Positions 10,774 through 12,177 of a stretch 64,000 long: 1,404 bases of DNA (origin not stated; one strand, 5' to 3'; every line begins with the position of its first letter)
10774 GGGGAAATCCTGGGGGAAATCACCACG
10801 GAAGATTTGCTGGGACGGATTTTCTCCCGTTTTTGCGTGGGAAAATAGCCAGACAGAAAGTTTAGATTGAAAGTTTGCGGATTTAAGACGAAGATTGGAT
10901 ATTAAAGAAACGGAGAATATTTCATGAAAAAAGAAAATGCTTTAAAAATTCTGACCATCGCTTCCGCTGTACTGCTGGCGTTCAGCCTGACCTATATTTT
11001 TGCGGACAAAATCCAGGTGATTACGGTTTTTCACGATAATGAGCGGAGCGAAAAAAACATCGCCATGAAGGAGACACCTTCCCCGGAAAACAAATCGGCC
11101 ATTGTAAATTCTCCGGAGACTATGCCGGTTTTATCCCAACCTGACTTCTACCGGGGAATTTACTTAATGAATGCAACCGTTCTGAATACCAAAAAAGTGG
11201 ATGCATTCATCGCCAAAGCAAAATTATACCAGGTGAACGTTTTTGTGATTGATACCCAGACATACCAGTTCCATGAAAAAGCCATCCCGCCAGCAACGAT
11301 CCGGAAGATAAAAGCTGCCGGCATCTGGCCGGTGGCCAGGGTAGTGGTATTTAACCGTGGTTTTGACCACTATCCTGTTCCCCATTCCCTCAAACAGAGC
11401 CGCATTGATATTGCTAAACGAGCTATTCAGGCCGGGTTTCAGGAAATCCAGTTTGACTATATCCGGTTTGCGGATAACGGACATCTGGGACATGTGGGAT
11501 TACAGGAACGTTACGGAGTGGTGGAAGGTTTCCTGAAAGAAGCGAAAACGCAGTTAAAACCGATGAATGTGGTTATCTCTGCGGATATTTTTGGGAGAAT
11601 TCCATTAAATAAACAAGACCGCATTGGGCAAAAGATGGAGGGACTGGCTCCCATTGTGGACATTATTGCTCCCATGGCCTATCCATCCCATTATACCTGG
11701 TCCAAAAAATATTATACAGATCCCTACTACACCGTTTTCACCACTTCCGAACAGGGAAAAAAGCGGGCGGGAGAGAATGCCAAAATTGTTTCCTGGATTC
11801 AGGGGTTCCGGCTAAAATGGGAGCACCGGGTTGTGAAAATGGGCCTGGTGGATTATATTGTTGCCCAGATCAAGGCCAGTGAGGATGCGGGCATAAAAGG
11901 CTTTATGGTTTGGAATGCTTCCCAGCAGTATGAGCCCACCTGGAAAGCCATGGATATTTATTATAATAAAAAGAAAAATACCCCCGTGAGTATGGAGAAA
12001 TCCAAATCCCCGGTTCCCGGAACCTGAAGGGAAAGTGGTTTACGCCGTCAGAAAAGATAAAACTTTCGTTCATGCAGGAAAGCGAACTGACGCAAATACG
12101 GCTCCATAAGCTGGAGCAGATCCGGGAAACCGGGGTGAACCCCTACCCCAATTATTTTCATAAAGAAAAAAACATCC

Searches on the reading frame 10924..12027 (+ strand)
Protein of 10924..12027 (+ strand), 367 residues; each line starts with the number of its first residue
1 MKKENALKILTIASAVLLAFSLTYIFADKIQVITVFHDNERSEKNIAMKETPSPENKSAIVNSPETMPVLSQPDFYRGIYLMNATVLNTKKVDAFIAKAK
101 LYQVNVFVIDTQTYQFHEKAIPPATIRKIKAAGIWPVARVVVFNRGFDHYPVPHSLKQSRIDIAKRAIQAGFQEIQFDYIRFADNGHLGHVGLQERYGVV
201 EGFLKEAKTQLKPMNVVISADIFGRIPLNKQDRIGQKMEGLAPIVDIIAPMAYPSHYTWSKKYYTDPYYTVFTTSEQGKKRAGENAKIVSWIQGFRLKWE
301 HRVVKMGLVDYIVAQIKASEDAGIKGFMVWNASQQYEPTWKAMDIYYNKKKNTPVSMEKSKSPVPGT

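Call 68: search_protein_families(library=pfam, proteins=[window:10924-12027:+], max_evalue=0.00001)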
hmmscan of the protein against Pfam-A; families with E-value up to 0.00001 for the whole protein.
window:10924-12027:+ (367 aa): 1 family
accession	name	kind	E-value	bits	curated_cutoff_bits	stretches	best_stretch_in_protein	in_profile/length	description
PF13200.12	DUF4015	-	3.7e-51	174.5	27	1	156-336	122-313/313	Putative glycosyl hydrolase domain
